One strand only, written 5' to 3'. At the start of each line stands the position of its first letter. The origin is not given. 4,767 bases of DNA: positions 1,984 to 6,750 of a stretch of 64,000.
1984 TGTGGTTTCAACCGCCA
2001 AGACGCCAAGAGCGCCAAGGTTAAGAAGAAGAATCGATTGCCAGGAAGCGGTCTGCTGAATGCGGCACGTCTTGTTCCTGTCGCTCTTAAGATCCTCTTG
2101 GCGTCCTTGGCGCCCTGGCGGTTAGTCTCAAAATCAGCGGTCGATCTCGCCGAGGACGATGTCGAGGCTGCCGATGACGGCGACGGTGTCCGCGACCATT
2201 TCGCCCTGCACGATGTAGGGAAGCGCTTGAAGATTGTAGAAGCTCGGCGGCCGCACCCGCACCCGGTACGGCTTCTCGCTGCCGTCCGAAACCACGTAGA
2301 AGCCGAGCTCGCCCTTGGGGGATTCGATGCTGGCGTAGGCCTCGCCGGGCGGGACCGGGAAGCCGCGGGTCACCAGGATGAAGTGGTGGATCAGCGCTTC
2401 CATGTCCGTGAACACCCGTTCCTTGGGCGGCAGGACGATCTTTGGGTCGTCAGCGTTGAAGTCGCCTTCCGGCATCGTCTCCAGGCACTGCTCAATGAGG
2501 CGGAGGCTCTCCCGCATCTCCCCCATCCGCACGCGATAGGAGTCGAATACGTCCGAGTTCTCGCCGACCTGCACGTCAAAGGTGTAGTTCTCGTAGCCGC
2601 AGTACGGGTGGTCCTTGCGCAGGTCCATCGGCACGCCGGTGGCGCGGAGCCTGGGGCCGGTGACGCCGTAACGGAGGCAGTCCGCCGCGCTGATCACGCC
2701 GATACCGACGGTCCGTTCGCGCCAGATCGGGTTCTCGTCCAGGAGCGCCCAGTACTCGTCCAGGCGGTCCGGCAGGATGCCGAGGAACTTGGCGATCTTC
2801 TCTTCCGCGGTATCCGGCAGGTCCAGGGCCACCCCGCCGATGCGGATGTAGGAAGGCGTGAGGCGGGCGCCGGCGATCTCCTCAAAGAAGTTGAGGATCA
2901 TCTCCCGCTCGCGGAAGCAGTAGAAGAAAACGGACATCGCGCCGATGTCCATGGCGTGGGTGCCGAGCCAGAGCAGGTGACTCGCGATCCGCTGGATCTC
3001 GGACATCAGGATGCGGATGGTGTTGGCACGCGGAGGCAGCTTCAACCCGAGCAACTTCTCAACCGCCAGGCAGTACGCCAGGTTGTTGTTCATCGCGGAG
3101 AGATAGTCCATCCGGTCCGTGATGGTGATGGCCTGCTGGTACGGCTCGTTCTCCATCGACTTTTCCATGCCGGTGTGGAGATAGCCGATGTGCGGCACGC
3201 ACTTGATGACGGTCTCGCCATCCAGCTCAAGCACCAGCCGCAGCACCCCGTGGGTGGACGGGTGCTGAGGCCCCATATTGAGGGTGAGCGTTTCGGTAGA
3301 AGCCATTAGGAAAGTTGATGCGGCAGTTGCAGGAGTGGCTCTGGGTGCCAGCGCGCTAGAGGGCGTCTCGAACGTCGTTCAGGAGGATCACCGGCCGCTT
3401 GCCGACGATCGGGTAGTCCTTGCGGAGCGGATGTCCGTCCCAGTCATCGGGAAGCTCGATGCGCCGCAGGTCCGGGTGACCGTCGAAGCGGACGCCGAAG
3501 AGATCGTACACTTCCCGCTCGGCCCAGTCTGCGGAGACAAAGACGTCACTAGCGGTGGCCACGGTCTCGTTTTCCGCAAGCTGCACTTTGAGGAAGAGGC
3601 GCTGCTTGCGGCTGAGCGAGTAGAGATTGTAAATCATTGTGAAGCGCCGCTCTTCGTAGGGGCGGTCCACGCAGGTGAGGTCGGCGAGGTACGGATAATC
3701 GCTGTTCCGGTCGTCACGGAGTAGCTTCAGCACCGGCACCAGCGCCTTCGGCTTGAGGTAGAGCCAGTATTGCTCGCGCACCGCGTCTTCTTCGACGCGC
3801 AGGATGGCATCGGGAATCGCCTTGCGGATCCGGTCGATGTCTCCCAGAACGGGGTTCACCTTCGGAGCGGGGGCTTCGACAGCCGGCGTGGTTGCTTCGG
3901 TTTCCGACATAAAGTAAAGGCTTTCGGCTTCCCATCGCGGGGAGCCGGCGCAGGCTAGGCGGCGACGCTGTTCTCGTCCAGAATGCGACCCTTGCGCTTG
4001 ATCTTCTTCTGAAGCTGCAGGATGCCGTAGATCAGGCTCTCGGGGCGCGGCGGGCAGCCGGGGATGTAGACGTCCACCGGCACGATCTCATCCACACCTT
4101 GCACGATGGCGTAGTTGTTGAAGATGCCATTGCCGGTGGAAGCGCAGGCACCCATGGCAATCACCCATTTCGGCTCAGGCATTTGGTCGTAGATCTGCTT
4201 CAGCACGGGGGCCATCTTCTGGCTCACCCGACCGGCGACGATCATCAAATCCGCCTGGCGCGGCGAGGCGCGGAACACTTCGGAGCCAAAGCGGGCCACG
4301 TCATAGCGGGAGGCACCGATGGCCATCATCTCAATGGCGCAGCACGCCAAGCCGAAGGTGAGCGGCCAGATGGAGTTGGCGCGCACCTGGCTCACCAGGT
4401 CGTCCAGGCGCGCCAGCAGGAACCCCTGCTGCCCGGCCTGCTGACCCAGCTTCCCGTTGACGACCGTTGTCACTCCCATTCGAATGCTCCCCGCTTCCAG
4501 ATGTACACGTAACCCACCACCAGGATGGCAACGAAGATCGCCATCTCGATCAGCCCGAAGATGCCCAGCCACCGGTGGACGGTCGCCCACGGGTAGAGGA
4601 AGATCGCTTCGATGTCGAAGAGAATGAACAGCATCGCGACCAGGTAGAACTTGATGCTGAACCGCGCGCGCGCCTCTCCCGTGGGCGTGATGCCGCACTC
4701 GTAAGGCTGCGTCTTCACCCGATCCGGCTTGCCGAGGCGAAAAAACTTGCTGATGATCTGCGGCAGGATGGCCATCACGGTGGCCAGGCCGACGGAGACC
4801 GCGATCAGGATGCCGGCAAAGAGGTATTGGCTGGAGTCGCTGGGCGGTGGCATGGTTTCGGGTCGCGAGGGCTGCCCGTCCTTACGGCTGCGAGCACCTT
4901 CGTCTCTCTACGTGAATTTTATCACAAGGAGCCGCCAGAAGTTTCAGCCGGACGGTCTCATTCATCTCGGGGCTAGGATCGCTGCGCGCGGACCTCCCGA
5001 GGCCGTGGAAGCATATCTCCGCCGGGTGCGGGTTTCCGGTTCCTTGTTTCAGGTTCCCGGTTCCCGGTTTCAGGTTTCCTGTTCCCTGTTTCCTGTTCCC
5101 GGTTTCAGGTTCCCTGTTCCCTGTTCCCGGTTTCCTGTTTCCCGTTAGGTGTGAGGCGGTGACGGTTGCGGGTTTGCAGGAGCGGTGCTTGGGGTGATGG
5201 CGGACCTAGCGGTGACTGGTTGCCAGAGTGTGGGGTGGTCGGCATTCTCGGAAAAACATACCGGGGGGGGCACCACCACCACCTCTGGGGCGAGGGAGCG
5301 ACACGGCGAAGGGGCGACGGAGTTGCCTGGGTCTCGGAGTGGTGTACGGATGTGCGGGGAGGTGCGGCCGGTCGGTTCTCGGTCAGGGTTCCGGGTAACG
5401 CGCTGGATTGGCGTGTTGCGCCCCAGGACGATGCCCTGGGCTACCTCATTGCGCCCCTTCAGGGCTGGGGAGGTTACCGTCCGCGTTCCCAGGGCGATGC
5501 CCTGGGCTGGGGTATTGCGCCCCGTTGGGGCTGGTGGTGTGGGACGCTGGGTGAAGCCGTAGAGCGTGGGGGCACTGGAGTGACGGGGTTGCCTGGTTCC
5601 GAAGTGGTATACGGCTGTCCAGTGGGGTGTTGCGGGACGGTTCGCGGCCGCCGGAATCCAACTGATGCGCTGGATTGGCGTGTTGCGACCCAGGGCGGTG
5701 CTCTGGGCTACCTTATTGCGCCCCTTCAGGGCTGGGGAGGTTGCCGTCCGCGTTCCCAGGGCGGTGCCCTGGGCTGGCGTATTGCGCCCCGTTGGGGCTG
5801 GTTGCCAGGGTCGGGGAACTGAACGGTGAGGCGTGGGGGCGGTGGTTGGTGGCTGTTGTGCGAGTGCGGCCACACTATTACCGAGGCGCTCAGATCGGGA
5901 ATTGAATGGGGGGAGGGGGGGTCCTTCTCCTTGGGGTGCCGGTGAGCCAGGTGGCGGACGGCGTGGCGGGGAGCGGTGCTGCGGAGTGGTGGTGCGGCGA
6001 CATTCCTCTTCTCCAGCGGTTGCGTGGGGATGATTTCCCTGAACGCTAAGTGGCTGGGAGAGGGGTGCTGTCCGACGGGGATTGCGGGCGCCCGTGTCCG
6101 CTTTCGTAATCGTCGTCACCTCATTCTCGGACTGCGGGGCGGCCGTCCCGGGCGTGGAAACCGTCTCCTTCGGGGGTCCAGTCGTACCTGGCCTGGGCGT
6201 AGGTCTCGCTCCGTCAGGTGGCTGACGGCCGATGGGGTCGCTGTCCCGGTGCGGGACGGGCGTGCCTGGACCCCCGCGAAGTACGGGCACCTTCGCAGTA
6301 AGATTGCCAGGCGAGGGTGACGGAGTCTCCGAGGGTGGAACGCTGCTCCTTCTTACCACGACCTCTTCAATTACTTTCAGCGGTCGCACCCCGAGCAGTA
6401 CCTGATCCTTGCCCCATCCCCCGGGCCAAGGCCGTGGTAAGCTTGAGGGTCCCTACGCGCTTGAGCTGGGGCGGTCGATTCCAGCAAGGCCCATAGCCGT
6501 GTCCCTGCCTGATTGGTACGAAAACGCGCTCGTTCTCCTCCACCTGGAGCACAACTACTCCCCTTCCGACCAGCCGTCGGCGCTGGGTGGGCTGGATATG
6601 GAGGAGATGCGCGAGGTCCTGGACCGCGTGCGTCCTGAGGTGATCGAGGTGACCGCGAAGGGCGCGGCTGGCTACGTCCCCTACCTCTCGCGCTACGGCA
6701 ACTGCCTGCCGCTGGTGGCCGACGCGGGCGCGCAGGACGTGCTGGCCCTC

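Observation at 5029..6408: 1.5-kb noncoding region upstream of the nuo operon packed with heptamer arrays, REP-like hairpin pairs and G-tracts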

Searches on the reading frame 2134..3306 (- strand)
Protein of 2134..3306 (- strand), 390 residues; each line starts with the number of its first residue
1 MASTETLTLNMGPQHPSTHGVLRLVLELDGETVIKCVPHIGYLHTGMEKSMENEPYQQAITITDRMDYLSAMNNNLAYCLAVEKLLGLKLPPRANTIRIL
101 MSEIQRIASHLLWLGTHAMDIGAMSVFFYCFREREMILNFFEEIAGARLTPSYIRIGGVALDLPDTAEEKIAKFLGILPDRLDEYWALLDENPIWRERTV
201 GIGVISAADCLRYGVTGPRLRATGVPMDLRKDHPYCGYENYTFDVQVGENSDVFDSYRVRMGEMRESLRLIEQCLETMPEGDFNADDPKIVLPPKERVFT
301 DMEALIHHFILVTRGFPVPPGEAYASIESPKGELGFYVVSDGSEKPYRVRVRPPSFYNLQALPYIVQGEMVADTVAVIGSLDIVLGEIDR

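Call 77: find_homologous_proteins(query=window:2134-3306:-, max_evalue=1e-50)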
Query window:2134-3306:- (390 aa): 7999 proteins with E <= 1e-50 among 8000 candidates; the best 120 are listed.
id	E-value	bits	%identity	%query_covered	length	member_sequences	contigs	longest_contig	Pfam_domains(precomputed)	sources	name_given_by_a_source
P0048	1.4e-264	895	100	100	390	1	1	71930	PF00346.25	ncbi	-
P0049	9.2e-228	774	84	99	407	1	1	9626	PF00346.25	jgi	jgi:NADH-quinone oxidoreductase subunit D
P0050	5.5e-226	768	83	99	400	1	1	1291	PF00346.25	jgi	jgi:NADH-quinone oxidoreductase subunit D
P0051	2.2e-224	763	82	100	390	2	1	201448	PF00346.25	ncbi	ncbi:MAG: NADH dehydrogenase (quinone) subunit D [Armatimonadota bacterium]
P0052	2.5e-224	763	82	100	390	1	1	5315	PF00346.25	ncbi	-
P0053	2.0e-223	760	82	100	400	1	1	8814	PF00346.25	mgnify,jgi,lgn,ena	mgnify:CR=1 FL=1|jgi:NADH-quinone oxidoreductase subunit D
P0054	3.5e-222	756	82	99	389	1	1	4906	PF00346.25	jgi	jgi:NADH-quinone oxidoreductase subunit D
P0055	9.4e-222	754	81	99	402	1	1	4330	PF00346.25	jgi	jgi:NADH-quinone oxidoreductase subunit D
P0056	3.1e-221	752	83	99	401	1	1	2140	PF00346.25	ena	-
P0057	3.6e-221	752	82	99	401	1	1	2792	PF00346.25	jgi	jgi:NADH-quinone oxidoreductase subunit D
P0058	4.8e-221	752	81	100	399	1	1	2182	PF00346.25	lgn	-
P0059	8.0e-221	751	82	100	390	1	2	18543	PF00346.25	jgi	jgi:NADH-quinone oxidoreductase subunit D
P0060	1.8e-220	750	82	100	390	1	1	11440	PF00346.25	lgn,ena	-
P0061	1.7e-219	747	82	99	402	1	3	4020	PF00346.25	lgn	-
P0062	2.3e-219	746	82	99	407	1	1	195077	PF00346.25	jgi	-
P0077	1.7e-216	737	82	100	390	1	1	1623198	PF00346.25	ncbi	-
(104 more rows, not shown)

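Call 78: find_encoding_contigs(protein=P0051, flank=8000, max_places=2)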
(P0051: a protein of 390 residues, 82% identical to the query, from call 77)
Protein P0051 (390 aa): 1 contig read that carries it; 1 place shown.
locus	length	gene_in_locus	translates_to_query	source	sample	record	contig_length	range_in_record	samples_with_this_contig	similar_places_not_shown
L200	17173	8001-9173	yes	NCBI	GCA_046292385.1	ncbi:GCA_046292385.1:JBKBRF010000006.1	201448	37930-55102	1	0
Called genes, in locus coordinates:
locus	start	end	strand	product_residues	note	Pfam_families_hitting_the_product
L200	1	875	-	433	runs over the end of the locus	PF12704:MacB_PCD, PF02687:FtsX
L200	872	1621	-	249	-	PF00005:ABC_tran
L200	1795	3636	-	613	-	PF25917:BSH_RND, PF25954:Beta-barrel_RND_2, PF25990:Beta-barrel_YknX, PF26002:Beta-barrel_AprE (faint), PF25989:YknX_C (faint)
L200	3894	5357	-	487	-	PF02321:OEP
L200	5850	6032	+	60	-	-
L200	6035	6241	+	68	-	PF00403:HMA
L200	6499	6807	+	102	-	PF00507:Oxidored_q4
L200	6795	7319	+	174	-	PF01058:Oxidored_q6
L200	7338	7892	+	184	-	PF00329:Complex1_30kDa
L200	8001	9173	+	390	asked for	PF00346:Complex1_49kDa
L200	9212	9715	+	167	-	PF01257:2Fe-2S_thioredx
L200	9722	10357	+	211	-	PF05685:Uma2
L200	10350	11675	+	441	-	PF01512:Complex1_51K, PF10531:SLBB, PF22461:SLBB_2, PF10589:NADH_4Fe-4S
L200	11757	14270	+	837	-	PF00111:Fer2, PF13510:Fer2_4, PF10588:NADH-G_4Fe-4S_3, PF22117:Fer4_Nqo3, PF04879:Molybdop_Fe4S4, PF22151:Fer4_NDSU1 (weak), PF00384:Molybdopterin, PF01568:Molydop_binding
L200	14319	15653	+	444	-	PF00146:NADHdh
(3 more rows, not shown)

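Call 79: find_encoding_contigs(protein=P0077, flank=8000, max_places=2)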
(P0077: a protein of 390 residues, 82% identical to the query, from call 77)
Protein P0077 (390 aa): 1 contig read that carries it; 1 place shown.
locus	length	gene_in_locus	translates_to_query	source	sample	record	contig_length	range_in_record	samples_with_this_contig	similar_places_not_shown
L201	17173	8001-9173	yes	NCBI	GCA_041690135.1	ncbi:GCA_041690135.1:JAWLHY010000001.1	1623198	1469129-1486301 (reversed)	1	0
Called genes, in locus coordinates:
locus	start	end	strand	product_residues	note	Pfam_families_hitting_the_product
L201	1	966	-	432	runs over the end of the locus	PF12704:MacB_PCD, PF02687:FtsX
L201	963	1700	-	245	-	PF00005:ABC_tran, PF13304:AAA_21 (faint)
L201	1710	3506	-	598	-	PF25917:BSH_RND, PF25881:HH_YBHG (weak), PF25876:HH_MFP_RND (weak), PF25954:Beta-barrel_RND_2, PF25990:Beta-barrel_YknX, PF25967:RND-MFP_C (weak), PF25989:YknX_C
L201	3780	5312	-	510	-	PF02321:OEP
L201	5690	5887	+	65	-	-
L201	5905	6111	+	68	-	PF00403:HMA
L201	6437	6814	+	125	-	PF00507:Oxidored_q4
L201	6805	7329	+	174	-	PF01058:Oxidored_q6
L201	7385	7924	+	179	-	PF00329:Complex1_30kDa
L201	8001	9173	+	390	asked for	PF00346:Complex1_49kDa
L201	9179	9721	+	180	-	PF01257:2Fe-2S_thioredx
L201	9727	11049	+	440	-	PF01512:Complex1_51K, PF10531:SLBB, PF22461:SLBB_2, PF10589:NADH_4Fe-4S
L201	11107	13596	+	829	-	PF00111:Fer2, PF13510:Fer2_4, PF10588:NADH-G_4Fe-4S_3, PF22117:Fer4_Nqo3, PF04879:Molybdop_Fe4S4, PF22151:Fer4_NDSU1 (weak), PF00384:Molybdopterin, PF01568:Molydop_binding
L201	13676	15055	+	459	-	PF00146:NADHdh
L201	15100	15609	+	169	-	PF13183:Fer4_8 (faint), PF13534:Fer4_17 (faint), PF14697:Fer4_21 (faint), PF12797:Fer4_2 (faint), PF13237:Fer4_10, PF12838:Fer4_7, PF13187:Fer4_9, PF00037:Fer4, +2 more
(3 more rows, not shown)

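Call 80: find_encoding_contigs(protein=P0062, flank=8000, max_places=2)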
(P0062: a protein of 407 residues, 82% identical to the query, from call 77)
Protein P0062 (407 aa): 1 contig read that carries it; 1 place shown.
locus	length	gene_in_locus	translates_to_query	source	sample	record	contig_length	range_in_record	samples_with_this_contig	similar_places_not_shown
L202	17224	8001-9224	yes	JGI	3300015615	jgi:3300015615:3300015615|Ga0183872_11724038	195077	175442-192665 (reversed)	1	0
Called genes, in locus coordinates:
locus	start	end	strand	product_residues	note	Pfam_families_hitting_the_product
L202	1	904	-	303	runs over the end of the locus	-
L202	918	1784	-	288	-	PF00149:Metallophos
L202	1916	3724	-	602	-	-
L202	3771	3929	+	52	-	-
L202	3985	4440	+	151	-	PF27222:YfbO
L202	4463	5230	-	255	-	PF05175:MTS (weak), PF03848:TehB (weak), PF13489:Methyltransf_23, PF01209:Ubie_methyltran (weak), PF13847:Methyltransf_31, PF08241:Methyltransf_11, PF08242:Methyltransf_12 (weak), PF13649:Methyltransf_25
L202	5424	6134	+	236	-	PF01027:Bax1-I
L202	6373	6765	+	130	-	PF00507:Oxidored_q4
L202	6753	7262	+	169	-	PF01058:Oxidored_q6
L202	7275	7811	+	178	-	PF00329:Complex1_30kDa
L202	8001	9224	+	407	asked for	PF00346:Complex1_49kDa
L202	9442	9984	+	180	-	PF01257:2Fe-2S_thioredx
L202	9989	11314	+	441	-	PF01512:Complex1_51K, PF10531:SLBB (weak), PF22461:SLBB_2, PF10589:NADH_4Fe-4S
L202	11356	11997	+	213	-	-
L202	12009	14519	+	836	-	PF00111:Fer2, PF13510:Fer2_4, PF10588:NADH-G_4Fe-4S_3, PF22117:Fer4_Nqo3, PF04879:Molybdop_Fe4S4, PF22151:Fer4_NDSU1 (weak), PF00384:Molybdopterin, PF01568:Molydop_binding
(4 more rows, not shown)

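Call 81: find_encoding_contigs(protein=P0049, flank=8000, max_places=2)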
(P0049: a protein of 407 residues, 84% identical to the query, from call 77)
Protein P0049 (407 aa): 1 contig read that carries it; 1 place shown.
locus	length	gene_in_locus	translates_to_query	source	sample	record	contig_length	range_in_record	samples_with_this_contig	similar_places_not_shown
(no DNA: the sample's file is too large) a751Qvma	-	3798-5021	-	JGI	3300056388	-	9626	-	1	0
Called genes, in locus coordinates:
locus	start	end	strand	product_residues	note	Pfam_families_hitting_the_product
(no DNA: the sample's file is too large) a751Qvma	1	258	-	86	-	?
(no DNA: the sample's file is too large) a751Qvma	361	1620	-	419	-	PF04542:Sigma70_r2, PF07719:TPR_2 (faint), PF08281:Sigma70_r4_2 (weak), PF20239:DUF6596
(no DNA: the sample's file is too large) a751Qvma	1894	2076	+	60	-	-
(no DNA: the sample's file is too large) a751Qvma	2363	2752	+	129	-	PF00507:Oxidored_q4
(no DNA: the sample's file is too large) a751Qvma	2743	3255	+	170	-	PF01058:Oxidored_q6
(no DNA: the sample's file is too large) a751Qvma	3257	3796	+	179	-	PF00329:Complex1_30kDa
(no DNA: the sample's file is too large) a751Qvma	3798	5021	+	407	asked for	PF00346:Complex1_49kDa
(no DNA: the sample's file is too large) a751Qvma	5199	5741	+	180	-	PF01257:2Fe-2S_thioredx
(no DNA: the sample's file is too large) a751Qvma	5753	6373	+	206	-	PF05685:Uma2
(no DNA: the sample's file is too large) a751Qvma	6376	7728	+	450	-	PF01512:Complex1_51K, PF10531:SLBB (weak), PF22461:SLBB_2, PF10589:NADH_4Fe-4S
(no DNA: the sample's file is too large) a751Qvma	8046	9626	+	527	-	?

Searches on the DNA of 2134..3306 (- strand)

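Call 82: search_with_rna_model(model_id=R1, sources=[L200, L201, L202], max_evalue=1)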
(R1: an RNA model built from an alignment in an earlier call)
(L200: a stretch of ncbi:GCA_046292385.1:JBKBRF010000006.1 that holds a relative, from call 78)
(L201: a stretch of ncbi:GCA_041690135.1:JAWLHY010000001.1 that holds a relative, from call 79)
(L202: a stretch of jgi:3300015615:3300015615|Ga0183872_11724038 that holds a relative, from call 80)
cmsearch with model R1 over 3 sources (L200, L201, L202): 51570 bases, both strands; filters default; matches with E-value up to 1: 0.
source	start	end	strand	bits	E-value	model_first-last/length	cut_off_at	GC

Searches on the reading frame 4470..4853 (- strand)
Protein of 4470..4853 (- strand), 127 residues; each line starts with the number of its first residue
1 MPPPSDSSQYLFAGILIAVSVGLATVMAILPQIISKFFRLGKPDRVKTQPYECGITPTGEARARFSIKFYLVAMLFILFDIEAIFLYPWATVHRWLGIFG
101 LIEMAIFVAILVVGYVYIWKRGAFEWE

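Call 11: find_encoding_contigs(protein=window:4470-4853:-, flank=10000, max_places=10)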
Protein window:4470-4853:- (127 aa): 1 contig read that carries it; 1 place shown.
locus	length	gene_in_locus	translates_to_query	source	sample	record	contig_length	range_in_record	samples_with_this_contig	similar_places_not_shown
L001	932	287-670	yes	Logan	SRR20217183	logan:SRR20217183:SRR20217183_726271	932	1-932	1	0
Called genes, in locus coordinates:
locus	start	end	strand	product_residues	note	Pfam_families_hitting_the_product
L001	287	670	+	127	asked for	PF00507:Oxidored_q4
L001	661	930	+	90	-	?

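Call 13: search_protein_families(library=pfam, proteins=[window:4470-4853:-], max_evalue=0.1)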
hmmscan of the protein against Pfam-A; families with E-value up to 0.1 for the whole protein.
window:4470-4853:- (127 aa): 1 family
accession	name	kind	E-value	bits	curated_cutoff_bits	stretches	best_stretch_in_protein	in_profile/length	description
PF00507.24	Oxidored_q4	-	2.6e-37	127.4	23.3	1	32-126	5-99/99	NADH-ubiquinone/plastoquinone oxidoreductase, chain 3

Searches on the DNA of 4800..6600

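Call 7: search_rna_families(source=window, start=4800, end=6600, threshold=evalue, max_evalue=5, show_alignments=6)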
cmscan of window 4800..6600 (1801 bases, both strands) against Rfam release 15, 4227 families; matches with E-value up to 5: 5.
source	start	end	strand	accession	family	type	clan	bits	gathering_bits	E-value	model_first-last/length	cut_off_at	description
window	5689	5733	+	RF01687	Acido-Lenti-1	Gene; sRNA;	-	43.4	37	4.5e-08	1-46/46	no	Acido-Lenti-1 RNA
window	5422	5466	+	RF01687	Acido-Lenti-1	Gene; sRNA;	-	38.2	37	1.2e-06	1-46/46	no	Acido-Lenti-1 RNA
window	5488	5532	+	RF01687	Acido-Lenti-1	Gene; sRNA;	-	37.2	37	2.2e-06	1-46/46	no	Acido-Lenti-1 RNA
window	5755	5799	+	RF01687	Acido-Lenti-1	Gene; sRNA;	-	37.1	37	2.4e-06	1-46/46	no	Acido-Lenti-1 RNA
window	6356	6471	-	RF02151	MIMT1_1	Gene; lncRNA;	-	16.1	45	4.5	1-88/88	no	MER1 repeat containing imprinted transcript 1 conserved region 1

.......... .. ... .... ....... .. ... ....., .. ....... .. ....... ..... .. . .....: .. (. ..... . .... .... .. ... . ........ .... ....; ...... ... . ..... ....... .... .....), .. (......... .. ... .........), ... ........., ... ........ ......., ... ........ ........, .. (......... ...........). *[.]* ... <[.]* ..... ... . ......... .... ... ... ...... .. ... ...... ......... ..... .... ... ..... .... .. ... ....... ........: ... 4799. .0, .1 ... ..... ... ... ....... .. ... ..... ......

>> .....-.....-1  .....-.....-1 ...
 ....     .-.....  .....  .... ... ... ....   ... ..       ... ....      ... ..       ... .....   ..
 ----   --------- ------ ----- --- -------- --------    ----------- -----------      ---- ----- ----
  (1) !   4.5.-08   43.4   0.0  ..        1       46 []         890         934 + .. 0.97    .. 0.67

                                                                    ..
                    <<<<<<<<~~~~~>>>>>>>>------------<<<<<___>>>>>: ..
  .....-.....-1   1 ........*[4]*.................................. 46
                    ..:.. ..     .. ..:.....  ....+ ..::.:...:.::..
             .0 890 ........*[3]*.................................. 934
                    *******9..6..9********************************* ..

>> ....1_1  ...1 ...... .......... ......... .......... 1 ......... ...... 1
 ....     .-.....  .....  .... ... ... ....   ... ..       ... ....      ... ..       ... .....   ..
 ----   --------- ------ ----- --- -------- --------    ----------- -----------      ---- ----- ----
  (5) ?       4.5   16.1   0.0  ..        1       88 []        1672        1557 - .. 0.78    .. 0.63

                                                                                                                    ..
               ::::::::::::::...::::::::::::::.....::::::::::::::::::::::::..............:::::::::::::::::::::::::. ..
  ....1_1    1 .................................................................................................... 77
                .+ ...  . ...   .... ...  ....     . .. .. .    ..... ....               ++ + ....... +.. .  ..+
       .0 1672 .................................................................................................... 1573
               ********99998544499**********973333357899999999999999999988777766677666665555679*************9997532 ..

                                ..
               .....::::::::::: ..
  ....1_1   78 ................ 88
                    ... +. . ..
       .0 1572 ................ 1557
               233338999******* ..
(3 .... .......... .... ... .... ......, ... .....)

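Call 57: search_with_rna_model(model_id=R1, source=window, start=4800, end=6600, filters=off, max_evalue=10, show_alignments=8)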
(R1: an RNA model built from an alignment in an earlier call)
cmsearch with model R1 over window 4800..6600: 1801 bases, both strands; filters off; matches with E-value up to 10: 28.
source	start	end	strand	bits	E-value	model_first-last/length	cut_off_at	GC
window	5689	5733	+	45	4.8e-11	1-46/46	no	0.67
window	5755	5799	+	40.5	5.9e-10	1-46/46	no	0.76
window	5422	5466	+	40.4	6.2e-10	1-46/46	no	0.67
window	5488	5532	+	40.4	6.5e-10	1-46/46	no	0.73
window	5476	5506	-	7.9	0.061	1-46/46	no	0.74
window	5738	5773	-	7.5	0.078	1-46/46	no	0.75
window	5519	5531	-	4.4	0.45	33-45/46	no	0.85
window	5786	5798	-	4.4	0.45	33-45/46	no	0.85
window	6211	6228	-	3.3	0.82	2-19/46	no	0.72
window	5407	5440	-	2.7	1.2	1-46/46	no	0.68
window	6167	6173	+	2.2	1.6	36-42/46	no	0.71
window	6259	6290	+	1.7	2.1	30-45/46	no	0.75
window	4980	4988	+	1.1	2.9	35-43/46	no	0.89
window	6573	6581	+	0.9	3.3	35-43/46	no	0.89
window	6459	6466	-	0.9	3.3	7-14/46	no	0.62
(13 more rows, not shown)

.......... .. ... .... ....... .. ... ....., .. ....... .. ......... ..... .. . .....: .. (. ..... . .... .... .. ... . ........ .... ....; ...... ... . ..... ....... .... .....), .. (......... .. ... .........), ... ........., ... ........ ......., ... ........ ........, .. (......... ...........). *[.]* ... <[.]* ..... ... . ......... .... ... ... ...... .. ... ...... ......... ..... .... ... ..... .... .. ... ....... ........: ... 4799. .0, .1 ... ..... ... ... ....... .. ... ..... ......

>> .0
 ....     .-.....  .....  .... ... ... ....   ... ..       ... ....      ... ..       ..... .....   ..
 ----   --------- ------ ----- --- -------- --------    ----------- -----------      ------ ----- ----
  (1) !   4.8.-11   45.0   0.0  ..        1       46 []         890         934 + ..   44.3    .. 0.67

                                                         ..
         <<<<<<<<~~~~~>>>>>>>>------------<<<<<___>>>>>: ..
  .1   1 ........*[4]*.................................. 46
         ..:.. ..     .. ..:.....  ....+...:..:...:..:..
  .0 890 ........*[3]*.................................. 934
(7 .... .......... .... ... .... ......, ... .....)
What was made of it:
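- On Rfam RF01687 Acido-Lenti-1: Alignments to the model in calls 7 and 57.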
